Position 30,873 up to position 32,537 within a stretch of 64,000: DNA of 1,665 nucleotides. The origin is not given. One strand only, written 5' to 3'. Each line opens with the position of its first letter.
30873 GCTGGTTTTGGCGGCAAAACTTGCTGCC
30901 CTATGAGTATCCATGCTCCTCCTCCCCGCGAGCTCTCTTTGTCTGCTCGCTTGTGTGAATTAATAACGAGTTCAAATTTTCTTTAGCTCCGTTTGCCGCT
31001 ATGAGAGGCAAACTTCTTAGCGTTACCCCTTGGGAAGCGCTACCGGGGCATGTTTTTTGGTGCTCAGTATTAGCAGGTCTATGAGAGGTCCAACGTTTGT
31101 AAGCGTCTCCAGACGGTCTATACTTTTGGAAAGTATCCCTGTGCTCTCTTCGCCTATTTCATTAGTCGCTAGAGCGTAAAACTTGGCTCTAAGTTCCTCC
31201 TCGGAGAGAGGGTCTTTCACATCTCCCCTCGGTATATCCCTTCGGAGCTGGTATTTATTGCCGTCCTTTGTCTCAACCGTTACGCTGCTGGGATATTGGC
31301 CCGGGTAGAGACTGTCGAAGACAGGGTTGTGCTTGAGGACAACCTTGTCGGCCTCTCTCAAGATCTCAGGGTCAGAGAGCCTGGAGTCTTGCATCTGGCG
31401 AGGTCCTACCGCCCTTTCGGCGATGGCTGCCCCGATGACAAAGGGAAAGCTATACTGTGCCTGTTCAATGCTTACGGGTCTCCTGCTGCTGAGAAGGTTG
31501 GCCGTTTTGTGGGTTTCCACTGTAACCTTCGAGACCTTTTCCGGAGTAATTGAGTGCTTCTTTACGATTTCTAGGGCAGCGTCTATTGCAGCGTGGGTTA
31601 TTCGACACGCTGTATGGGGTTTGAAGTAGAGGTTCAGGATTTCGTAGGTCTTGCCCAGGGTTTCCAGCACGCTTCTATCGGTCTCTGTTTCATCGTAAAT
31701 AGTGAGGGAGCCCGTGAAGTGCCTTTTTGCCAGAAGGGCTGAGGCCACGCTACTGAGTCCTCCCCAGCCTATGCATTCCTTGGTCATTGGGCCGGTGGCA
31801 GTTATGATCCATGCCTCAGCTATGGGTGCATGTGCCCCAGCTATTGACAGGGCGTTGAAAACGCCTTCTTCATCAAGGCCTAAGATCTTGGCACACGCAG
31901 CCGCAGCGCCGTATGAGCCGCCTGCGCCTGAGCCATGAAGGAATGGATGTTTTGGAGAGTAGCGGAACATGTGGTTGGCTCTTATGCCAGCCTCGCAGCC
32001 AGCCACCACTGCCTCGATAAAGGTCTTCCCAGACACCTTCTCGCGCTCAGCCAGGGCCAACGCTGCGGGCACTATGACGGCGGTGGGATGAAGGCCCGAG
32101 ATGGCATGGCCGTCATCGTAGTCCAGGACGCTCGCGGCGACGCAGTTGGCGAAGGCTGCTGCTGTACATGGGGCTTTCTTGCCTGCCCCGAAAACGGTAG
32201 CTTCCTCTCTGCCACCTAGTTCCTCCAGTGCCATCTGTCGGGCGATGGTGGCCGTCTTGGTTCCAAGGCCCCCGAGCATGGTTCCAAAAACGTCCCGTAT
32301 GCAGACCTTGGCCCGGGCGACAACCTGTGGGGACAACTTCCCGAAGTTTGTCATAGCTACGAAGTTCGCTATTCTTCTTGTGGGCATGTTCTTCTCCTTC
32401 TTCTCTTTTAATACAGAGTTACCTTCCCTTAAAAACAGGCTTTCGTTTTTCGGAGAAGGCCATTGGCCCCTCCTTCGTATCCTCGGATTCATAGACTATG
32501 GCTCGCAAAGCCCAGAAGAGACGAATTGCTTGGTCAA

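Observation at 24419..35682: Eleven-gene operon with five tandem MmgE/PrpD paralogues flanked by CoA-transferases and hydratases: candidate undescribed organic-acid pathway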

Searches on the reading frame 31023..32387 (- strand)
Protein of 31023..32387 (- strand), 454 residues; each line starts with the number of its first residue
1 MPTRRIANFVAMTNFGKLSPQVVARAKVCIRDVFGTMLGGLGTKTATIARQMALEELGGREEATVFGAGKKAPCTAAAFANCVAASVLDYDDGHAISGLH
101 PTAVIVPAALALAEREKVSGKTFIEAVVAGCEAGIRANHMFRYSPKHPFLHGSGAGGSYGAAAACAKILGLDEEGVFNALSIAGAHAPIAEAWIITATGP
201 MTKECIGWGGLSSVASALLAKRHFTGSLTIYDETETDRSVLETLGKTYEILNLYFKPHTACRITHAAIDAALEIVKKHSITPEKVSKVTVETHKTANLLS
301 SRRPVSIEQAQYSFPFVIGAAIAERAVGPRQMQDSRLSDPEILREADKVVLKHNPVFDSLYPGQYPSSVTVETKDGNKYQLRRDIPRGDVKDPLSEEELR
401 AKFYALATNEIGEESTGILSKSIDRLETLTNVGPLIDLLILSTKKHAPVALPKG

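Call 4: search_protein_families(library=pfam, proteins=[window:31023-32387:-])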
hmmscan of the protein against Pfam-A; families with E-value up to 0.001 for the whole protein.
window:31023-32387:- (454 aa): 2 families
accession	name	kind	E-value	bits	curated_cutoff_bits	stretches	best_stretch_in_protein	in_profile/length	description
PF03972.19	MmgE_PrpD_N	-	5.5e-50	170.3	32.1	1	4-234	1-228/244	MmgE/PrpD N-terminal domain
PF19305.4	MmgE_PrpD_C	-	3e-36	125.3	32.1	1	258-413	1-158/173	MmgE/PrpD C-terminal domain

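Call 5: search_protein_families(library=ncbifam, proteins=[window:31023-32387:-])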
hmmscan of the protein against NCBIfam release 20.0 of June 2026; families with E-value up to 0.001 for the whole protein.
window:31023-32387:- (454 aa): 2 families
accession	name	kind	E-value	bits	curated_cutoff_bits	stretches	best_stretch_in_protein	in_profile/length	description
NF042438.1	PrpD_hiGCgrampos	equivalog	2.5e-10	39.6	950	1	43-183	60-197/499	2-methylcitrate dehydratase PrpD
NF006943.0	PRK09425.1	equivalog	0.00072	18.4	575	0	247-376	275-411/480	bifunctional 2-methylcitrate dehydratase/aconitate hydratase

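Call 11: search_solved_structures(query=window:31023-32387:-, max_evalue=0.001)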
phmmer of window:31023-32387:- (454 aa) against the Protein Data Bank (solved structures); distinct sequences matched with E-value up to 0.001: 10.
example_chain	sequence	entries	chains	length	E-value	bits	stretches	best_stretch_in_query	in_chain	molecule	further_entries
2hp3_A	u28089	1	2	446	2.3e-29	106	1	3-428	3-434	IDS-epimerase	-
2hp0_A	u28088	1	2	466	2.8e-29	105.8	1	3-428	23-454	IDS-epimerase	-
7br9_A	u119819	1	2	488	2.7e-27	99.3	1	13-438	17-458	Cis-aconitate decarboxylase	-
6r6t_A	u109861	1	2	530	3.3e-27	99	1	13-438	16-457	Cis-aconitate decarboxylase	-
12vw_A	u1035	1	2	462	1.2e-26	97.1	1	10-438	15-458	Cis-aconitate decarboxylase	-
12vt_A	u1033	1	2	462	1.2e-26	97.1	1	10-438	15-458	Cis-aconitate decarboxylase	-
12ux_A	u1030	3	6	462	1.6e-26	96.7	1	10-438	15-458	Cis-aconitate decarboxylase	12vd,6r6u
12vq_A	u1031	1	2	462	2.5e-25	92.8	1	10-438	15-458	Cis-aconitate decarboxylase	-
7bra_A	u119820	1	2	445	3.4e-19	72.6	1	22-404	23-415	Bacillus subtilis IRG1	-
7e9d_A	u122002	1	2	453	7.6e-18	68.1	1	22-404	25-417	IRG1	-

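Call 12: find_homologous_proteins(query=window:31023-32387:-)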
Query window:31023-32387:- (454 aa): 268 proteins with E <= 0.001 among 8000 candidates; the best 120 are listed.
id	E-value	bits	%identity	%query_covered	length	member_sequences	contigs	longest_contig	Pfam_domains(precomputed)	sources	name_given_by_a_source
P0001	1.3e-298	1008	100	100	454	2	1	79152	PF19305.5,PF03972.20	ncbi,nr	ncbi:MAG: MmgE/PrpD family protein [Chloroflexi bacterium]|nr:MmgE/PrpD family protein [Chloroflexot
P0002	2.1e-166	572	61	97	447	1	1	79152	PF19305.5,PF03972.20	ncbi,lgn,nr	ncbi:MAG: MmgE/PrpD family protein [Chloroflexi bacterium]|nr:MmgE/PrpD family protein [Chloroflexot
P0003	4.8e-165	568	60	97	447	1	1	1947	PF19305.5,PF03972.20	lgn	-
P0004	1.3e-162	560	59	97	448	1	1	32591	PF19305.5,PF03972.20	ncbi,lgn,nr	ncbi:MAG: MmgE/PrpD family protein [Chloroflexi bacterium]|nr:MmgE/PrpD family protein [Chloroflexot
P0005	3.0e-156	539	58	97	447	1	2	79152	PF19305.5,PF03972.20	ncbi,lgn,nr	ncbi:MAG: MmgE/PrpD family protein [Chloroflexi bacterium]|nr:MmgE/PrpD family protein [Chloroflexot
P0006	1.1e-136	475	52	97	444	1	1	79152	PF19305.5,PF03972.20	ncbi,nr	ncbi:MAG: MmgE/PrpD family protein [Chloroflexi bacterium]|nr:MmgE/PrpD family protein [Chloroflexot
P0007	2.6e-123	431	51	89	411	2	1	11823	PF19305.5,PF03972.20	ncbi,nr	ncbi:MAG: MmgE/PrpD family protein, partial [Chloroflexi bacterium]|nr:MmgE/PrpD family protein [Chl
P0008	7.2e-121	422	48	97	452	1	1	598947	PF19305.5,PF03972.20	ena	-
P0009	1.5e-119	418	45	98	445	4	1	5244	PF19305.5,PF03972.20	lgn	-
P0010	2.5e-112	394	48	97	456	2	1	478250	PF19305.5,PF03972.20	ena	-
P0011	1.6e-111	392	47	97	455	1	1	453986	PF19305.5,PF03972.20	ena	-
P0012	5.3e-110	387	46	99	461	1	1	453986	PF19305.5,PF03972.20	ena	-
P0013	4.5e-106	374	45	97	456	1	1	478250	PF19305.5,PF03972.20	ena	-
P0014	1.2e-95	339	47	83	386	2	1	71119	PF19305.5,PF03972.20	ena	-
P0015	1.1e-84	303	40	96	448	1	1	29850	PF19305.5,PF03972.20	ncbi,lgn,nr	ncbi:MAG: MmgE/PrpD family protein [Chloroflexi bacterium]|nr:MmgE/PrpD family protein [Chloroflexot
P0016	4.3e-75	272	37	97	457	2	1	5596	PF19305.5,PF03972.20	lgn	-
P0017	4.4e-73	265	38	91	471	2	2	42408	PF19305.5,PF03972.20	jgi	jgi:2-methylcitrate dehydratase PrpD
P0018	4.8e-72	262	35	97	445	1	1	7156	PF19305.5,PF03972.20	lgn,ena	-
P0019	5.0e-72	262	37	96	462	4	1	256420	PF19305.5,PF03972.20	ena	-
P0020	2.0e-71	260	36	96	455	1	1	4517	PF19305.5,PF03972.20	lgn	-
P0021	4.8e-69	252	36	95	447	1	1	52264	PF19305.5,PF03972.20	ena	-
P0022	2.2e-68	250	35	96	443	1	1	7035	PF19305.5,PF03972.20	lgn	-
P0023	2.2e-68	250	36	95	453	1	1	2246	PF19305.5,PF03972.20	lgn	-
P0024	2.3e-66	243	37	96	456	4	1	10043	PF19305.5,PF03972.20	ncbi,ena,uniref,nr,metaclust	ncbi:hypothetical protein AC482_05940 [miscellaneous Crenarchaeota group-15 archaeon DG-45]|uniref:2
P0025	2.0e-65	240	36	93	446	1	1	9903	PF19305.5,PF03972.20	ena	-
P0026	9.3e-65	238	34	96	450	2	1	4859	PF19305.5,PF03972.20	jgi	-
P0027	1.2e-64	237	35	94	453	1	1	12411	PF19305.5,PF03972.20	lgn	-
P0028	3.7e-64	236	35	95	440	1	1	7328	PF19305.5,PF03972.20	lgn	-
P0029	1.0e-63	234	34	97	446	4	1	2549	PF19305.5,PF03972.20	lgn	-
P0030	5.5e-63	232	34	96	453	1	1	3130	PF19305.5,PF03972.20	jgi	jgi:2-methylcitrate dehydratase PrpD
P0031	1.9e-61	227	36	95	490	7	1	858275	PF19305.5,PF03972.20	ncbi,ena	-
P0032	6.0e-60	222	36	96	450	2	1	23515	PF19305.5,PF03972.20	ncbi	-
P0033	7.2e-60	221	34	96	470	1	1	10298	PF19305.5,PF03972.20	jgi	jgi:2-methylcitrate dehydratase PrpD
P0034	2.6e-59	220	35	96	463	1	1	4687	PF19305.5,PF03972.20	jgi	jgi:2-methylcitrate dehydratase PrpD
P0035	3.0e-58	216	35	94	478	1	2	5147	PF19305.5,PF03972.20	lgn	-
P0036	4.8e-57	212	35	96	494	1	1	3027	PF19305.5,PF03972.20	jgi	jgi:2-methylcitrate dehydratase PrpD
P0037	6.5e-57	212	34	96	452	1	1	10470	PF19305.5,PF03972.20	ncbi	-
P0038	7.2e-57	212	34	96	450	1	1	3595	PF19305.5,PF03972.20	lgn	-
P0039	7.6e-57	212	34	96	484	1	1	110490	PF19305.5,PF03972.20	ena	-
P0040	2.6e-56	210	34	97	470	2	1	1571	PF19305.5,PF03972.20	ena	-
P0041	1.4e-55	207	32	96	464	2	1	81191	PF19305.5,PF03972.20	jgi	jgi:2-methylcitrate dehydratase PrpD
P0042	4.9e-55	206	34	96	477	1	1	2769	PF19305.5,PF03972.20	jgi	jgi:2-methylcitrate dehydratase PrpD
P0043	7.0e-55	205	34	98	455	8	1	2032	PF19305.5,PF03972.20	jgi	jgi:2-methylcitrate dehydratase PrpD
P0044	1.3e-54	204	33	94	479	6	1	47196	PF19305.5,PF03972.20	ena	-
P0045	9.0e-54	201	33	96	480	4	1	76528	PF19305.5,PF03972.20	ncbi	ncbi:MAG: MmgE/PrpD family protein [Candidatus Nezhaarchaeales archaeon]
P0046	3.5e-52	196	34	96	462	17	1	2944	PF19305.5,PF03972.20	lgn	-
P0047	8.9e-52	195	37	73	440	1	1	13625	PF19305.5,PF03972.20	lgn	-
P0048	7.8e-51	192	34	96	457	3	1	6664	PF19305.5,PF03972.20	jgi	-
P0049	1.2e-49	188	35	81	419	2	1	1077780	PF19305.5,PF03972.20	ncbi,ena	-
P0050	4.4e-49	186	32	94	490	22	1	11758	PF19305.5,PF03972.20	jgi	jgi:2-methylcitrate dehydratase PrpD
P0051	8.0e-49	185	33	96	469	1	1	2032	PF19305.5,PF03972.20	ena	-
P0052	3.0e-48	183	33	92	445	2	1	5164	PF19305.5,PF03972.20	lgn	-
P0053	3.3e-48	183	33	97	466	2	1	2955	PF19305.5,PF03972.20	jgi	jgi:2-methylcitrate dehydratase PrpD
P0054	9.2e-48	182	30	98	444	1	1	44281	PF19305.5,PF03972.20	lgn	-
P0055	2.2e-47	180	33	96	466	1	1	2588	PF19305.5,PF03972.20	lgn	-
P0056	5.8e-47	179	32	82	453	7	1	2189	PF19305.5,PF03972.20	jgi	jgi:2-methylcitrate dehydratase PrpD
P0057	8.5e-47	178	33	94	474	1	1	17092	PF19305.5,PF03972.20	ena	-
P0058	2.7e-46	177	31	96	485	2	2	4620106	PF19305.5,PF03972.20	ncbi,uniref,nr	ncbi:MmgE/PrpD family protein [Ornithinimicrobium faecis]|uniref:MmgE/PrpD family protein n=1 Tax=Or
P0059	2.9e-46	177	30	96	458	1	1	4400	PF19305.5,PF03972.20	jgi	jgi:2-methylcitrate dehydratase PrpD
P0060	3.1e-46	177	36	69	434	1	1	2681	PF19305.5,PF03972.20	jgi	jgi:2-methylcitrate dehydratase PrpD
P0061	2.5e-45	174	32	96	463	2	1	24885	PF19305.5,PF03972.20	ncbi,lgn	-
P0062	2.9e-45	173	31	96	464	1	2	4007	PF19305.5,PF03972.20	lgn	-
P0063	3.2e-45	173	33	87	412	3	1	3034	PF19305.5,PF03972.20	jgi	-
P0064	4.8e-45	173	31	96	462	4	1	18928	PF19305.5,PF03972.20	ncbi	-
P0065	1.4e-44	171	32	96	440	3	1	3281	PF19305.5,PF03972.20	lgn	-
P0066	2.1e-44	171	31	95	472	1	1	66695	PF19305.5,PF03972.20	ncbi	ncbi:MmgE/PrpD family protein [Chloroflexota bacterium]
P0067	3.0e-44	170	31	96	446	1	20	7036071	PF19305.5,PF03972.20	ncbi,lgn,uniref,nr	ncbi:MmgE/PrpD family protein [Mesorhizobium japonicum]|uniref:Mlr6217 protein n=1 Tax=Mesorhizobium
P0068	3.1e-44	170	32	93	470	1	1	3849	PF19305.5,PF03972.20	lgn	-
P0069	5.4e-44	169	32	96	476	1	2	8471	PF19305.5,PF03972.20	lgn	-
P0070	1.9e-43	167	30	96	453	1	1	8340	PF19305.5,PF03972.20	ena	-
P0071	2.4e-43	167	30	98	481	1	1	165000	PF19305.5,PF03972.20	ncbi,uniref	ncbi:MmgE/PrpD family protein [Micromonospora sp. NPDC047074]|uniref:MmgE/PrpD family protein n=1 Ta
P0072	3.1e-43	167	30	96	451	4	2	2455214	PF19305.5,PF03972.20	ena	-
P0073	4.0e-43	166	29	96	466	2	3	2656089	PF19305.5,PF03972.20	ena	-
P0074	4.9e-43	166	29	96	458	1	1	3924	PF19305.5,PF03972.20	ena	-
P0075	9.8e-43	165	33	94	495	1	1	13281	PF19305.5,PF03972.20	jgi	jgi:2-methylcitrate dehydratase PrpD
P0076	1.0e-42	165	32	85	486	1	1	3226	PF19305.5,PF03972.20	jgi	jgi:2-methylcitrate dehydratase PrpD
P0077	1.2e-42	165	31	95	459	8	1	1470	PF19305.5,PF03972.20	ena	-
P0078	1.3e-42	165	31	88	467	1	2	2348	PF19305.5,PF03972.20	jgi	jgi:2-methylcitrate dehydratase PrpD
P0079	2.5e-42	164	30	96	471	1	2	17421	PF19305.5,PF03972.20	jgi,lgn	jgi:2-methylcitrate dehydratase PrpD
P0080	2.9e-42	164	34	80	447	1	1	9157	PF19305.5,PF03972.20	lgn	-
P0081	3.0e-42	163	31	91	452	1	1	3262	PF19305.5,PF03972.20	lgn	-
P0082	3.6e-42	163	29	89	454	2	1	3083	PF19305.5,PF03972.20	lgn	-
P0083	3.7e-42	163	30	97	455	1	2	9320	PF19305.5,PF03972.20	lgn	-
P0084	5.6e-42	163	30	96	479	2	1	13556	PF19305.5,PF03972.20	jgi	jgi:2-methylcitrate dehydratase PrpD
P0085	8.3e-42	162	31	94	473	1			PF19305.5,PF03972.20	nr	nr:MmgE/PrpD family protein [Micromonospora sp. DSM 115978]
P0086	1.5e-41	161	29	88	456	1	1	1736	PF19305.5,PF03972.20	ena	-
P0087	3.6e-41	160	31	96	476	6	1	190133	PF19305.5,PF03972.20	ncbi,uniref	ncbi:MmgE/PrpD family protein [Polymorphospora rubra]|uniref:MmgE/PrpD family protein n=1 Tax=Polymo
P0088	7.8e-41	159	29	95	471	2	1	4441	PF19305.5,PF03972.20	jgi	jgi:2-methylcitrate dehydratase PrpD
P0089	9.4e-41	159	31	95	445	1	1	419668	PF19305.5,PF03972.20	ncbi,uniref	ncbi:MmgE/PrpD family protein [Mesorhizobium sp. CAU 1741]|uniref:MmgE/PrpD family protein n=1 Tax=M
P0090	1.2e-40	158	29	96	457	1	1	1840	PF19305.5,PF03972.20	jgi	jgi:2-methylcitrate dehydratase PrpD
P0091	1.8e-40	158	30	96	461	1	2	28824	PF19305.5,PF03972.20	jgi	-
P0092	1.9e-40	157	28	98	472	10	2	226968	PF19305.5,PF03972.20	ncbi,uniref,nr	ncbi:MmgE/PrpD family protein [Micromonospora profundi]|uniref:MmgE/PrpD family protein n=1 Tax=Micr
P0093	5.7e-40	156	31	93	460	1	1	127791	PF19305.5,PF03972.20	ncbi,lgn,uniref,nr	ncbi:MmgE/PrpD family protein [Hydrogenophaga sp.]|uniref:MmgE/PrpD family protein n=1 Tax=Hydrogeno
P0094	6.2e-40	156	30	96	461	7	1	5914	PF19305.5,PF03972.20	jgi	jgi:2-methylcitrate dehydratase PrpD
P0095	6.6e-40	156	28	96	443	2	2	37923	PF19305.5,PF03972.20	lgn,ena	-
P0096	8.5e-40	155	30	92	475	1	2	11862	PF19305.5,PF03972.20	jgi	jgi:2-methylcitrate dehydratase PrpD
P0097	1.2e-39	155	31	96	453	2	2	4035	PF19305.5,PF03972.20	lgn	-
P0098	3.6e-39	153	29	96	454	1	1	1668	PF19305.5,PF03972.20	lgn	-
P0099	4.5e-39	153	32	96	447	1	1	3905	PF19305.5,PF03972.20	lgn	-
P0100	5.1e-39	153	29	96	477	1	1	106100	PF19305.5,PF03972.20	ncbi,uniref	ncbi:MmgE/PrpD family protein [Nonomuraea sp. B12E4]|uniref:MmgE/PrpD family protein n=1 Tax=Nonomur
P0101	5.2e-39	153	30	91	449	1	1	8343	PF19305.5,PF03972.20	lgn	-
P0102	6.1e-39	153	31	96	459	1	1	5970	PF19305.5,PF03972.20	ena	-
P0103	6.2e-39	153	31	94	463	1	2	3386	PF19305.5,PF03972.20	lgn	-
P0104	6.4e-39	152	30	96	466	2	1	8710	PF19305.5,PF03972.20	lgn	-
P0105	8.7e-39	152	29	95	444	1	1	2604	PF19305.5,PF03972.20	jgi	jgi:2-methylcitrate dehydratase PrpD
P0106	1.2e-38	152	30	95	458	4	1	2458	PF19305.5,PF03972.20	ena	-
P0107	1.3e-38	151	30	96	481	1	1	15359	PF19305.5,PF03972.20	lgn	-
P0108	1.9e-38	151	32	78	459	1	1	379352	PF19305.5,PF03972.20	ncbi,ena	-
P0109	1.9e-38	151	29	93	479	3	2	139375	PF19305.5,PF03972.20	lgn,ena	-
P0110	4.9e-38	150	29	96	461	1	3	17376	PF19305.5,PF03972.20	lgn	-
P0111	7.5e-38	149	37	71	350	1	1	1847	PF19305.5,PF03972.20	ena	-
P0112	8.4e-38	149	28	96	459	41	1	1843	PF19305.5,PF03972.20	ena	-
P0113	1.3e-37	148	27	96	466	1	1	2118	PF19305.5,PF03972.20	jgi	jgi:2-methylcitrate dehydratase PrpD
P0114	1.9e-37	148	29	92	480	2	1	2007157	PF19305.5,PF03972.20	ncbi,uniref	ncbi:MmgE/PrpD family protein [Nonomuraea sp. B10E15]|uniref:MmgE/PrpD family protein n=1 Tax=Nonomu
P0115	2.4e-37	147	31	98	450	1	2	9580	PF19305.5,PF03972.20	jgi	jgi:2-methylcitrate dehydratase PrpD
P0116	4.7e-37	146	31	89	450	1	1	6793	PF19305.5,PF03972.20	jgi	jgi:2-methylcitrate dehydratase PrpD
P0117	1.4e-36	145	30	96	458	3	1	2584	PF19305.5,PF03972.20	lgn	-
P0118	1.5e-36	145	30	96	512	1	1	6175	PF19305.5,PF03972.20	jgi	jgi:2-methylcitrate dehydratase PrpD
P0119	2.1e-36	144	31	94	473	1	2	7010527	PF19305.5,PF03972.20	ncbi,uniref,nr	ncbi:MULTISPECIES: MmgE/PrpD family protein [unclassified Solwaraspora]|uniref:MmgE/PrpD family prot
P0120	2.6e-36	144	30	99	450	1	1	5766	PF19305.5,PF03972.20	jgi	jgi:2-methylcitrate dehydratase PrpD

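Call 14: find_encoding_contigs(protein=P0010, flank=10000, max_places=3)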
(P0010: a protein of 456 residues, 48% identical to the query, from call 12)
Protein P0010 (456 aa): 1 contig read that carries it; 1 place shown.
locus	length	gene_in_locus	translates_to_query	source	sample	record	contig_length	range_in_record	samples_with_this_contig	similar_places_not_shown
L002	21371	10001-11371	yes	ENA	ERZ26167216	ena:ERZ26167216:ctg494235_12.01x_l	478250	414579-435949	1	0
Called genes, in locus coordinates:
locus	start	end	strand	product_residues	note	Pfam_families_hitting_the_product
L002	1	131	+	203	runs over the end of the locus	PF14870:PSII_BNR (faint), PF02012:BNR (faint), PF15902:Sortilin-Vps10 (weak)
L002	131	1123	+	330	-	PF00248:Aldo_ket_red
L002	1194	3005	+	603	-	PF02129:Peptidase_S15, PF08530:PepX_C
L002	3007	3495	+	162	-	PF13452:FAS1_DH_region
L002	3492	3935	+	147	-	PF01575:MaoC_dehydratas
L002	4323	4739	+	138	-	-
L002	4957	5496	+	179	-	PF02515:CoA_transf_3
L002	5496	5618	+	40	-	-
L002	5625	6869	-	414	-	PF00872:Transposase_mut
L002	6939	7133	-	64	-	-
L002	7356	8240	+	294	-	PF00701:DHDPS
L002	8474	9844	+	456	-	PF03972:MmgE_PrpD_N, PF19305:MmgE_PrpD_C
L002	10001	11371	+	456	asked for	PF03972:MmgE_PrpD_N, PF19305:MmgE_PrpD_C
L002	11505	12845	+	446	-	PF00202:Aminotran_3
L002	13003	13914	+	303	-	PF01063:Aminotran_4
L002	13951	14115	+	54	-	-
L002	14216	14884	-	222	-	PF00072:Response_reg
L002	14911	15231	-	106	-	PF00072:Response_reg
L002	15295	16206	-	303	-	PF13276:HTH_21, PF00665:rve, PF13683:rve_3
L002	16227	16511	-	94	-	PF01527:HTH_Tnp_1 (weak), PF13518:HTH_28 (weak)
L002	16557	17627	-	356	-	PF00512:HisKA, PF02518:HATPase_c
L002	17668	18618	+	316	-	PF05598:DUF772, PF01609:DDE_Tnp_1, PF13359:DDE_Tnp_4 (weak)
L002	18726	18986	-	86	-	PF00989:PAS (weak), PF08448:PAS_4 (weak)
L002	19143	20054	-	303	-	PF13276:HTH_21, PF00665:rve, PF13683:rve_3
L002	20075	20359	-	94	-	PF01527:HTH_Tnp_1 (weak), PF13518:HTH_28 (weak)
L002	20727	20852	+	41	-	-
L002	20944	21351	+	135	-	PF01527:HTH_Tnp_1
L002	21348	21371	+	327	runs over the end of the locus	PF13384:HTH_23 (faint), PF13565:HTH_32, PF00665:rve, PF13683:rve_3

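Call 15: find_encoding_contigs(protein=P0011, flank=10000, max_places=3)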
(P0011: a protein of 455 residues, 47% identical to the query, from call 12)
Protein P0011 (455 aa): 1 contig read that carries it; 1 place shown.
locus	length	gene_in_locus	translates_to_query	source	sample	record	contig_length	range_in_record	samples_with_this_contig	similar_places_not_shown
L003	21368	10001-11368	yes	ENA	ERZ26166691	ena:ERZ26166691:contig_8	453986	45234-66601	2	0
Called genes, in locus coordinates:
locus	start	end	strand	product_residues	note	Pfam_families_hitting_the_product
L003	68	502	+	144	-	-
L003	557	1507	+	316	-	PF05598:DUF772, PF01609:DDE_Tnp_1, PF13359:DDE_Tnp_4 (weak)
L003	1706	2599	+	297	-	PF01609:DDE_Tnp_1, PF13701:DDE_Tnp_1_4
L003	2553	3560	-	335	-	PF26887:Phage_T4_End_IV (weak)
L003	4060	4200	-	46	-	-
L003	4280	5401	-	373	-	PF04909:Amidohydro_2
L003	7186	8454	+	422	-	PF01321:Creatinase_N, PF00557:Peptidase_M24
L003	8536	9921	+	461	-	PF03972:MmgE_PrpD_N, PF19305:MmgE_PrpD_C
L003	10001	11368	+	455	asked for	PF03972:MmgE_PrpD_N, PF19305:MmgE_PrpD_C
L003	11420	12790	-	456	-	PF03972:MmgE_PrpD_N, PF19305:MmgE_PrpD_C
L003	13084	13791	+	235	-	PF23545:Zn_ribbon_HMPTM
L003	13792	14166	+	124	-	-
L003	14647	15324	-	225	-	PF01609:DDE_Tnp_1, PF13701:DDE_Tnp_1_4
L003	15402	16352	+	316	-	PF05598:DUF772, PF01609:DDE_Tnp_1, PF13359:DDE_Tnp_4 (weak)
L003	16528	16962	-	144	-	-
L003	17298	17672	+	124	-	-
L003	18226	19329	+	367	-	PF00174:Oxidored_molyb, PF03404:Mo-co_dimer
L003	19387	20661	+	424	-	PF05977:MFS_3, PF07690:MFS_1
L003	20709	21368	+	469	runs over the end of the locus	PF00753:Lactamase_B (weak), PF00581:Rhodanese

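Call 21: find_encoding_contigs(protein=P0004, flank=10000, max_places=3)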
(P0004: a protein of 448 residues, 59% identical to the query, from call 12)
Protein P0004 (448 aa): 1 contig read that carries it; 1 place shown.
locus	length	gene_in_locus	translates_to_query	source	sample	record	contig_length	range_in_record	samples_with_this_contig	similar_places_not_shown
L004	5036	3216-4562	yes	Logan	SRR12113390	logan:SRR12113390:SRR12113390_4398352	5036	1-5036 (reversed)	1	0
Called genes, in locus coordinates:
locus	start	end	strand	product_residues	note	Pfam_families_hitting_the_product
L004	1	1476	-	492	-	?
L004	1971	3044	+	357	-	-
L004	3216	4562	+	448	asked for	PF03972:MmgE_PrpD_N, PF19305:MmgE_PrpD_C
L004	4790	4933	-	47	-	PF18930:DUF5679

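Call 22: find_encoding_contigs(protein=P0008, flank=10000, max_places=3)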
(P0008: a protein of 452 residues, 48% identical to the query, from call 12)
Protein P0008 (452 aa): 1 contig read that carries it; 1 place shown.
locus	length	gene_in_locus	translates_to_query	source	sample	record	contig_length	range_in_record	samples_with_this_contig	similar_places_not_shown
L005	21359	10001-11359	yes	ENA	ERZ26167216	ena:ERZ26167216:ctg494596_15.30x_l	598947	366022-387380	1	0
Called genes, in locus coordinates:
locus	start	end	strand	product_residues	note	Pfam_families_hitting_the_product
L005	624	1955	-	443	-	PF13701:DDE_Tnp_1_4, PF01609:DDE_Tnp_1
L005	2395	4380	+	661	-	-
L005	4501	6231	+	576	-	PF25023:TEN_YD-shell, PF05593:RHS_repeat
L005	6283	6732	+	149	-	PF13620:CarboxypepD_reg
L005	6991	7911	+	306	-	PF00005:ABC_tran, PF13304:AAA_21 (weak), PF26919:ABC-like_C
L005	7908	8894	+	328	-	PF01061:ABC2_membrane, PF12698:ABC2_membrane_3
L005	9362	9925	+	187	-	-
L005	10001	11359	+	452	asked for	PF03972:MmgE_PrpD_N, PF19305:MmgE_PrpD_C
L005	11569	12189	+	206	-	PF00881:Nitroreductase, PF14512:TM1586_NiRdase (faint)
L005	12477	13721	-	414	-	PF00872:Transposase_mut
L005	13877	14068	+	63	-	PF13396:PLDc_N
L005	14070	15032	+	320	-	PF00005:ABC_tran, PF13304:AAA_21 (weak), PF13732:DrrA1-3_C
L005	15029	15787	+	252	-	PF12679:ABC2_membrane_2, PF10920:DUF2705 (faint)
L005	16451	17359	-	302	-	PF03446:NAD_binding_2, PF00393:6PGD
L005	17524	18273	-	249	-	PF00702:Hydrolase, PF13419:HAD_2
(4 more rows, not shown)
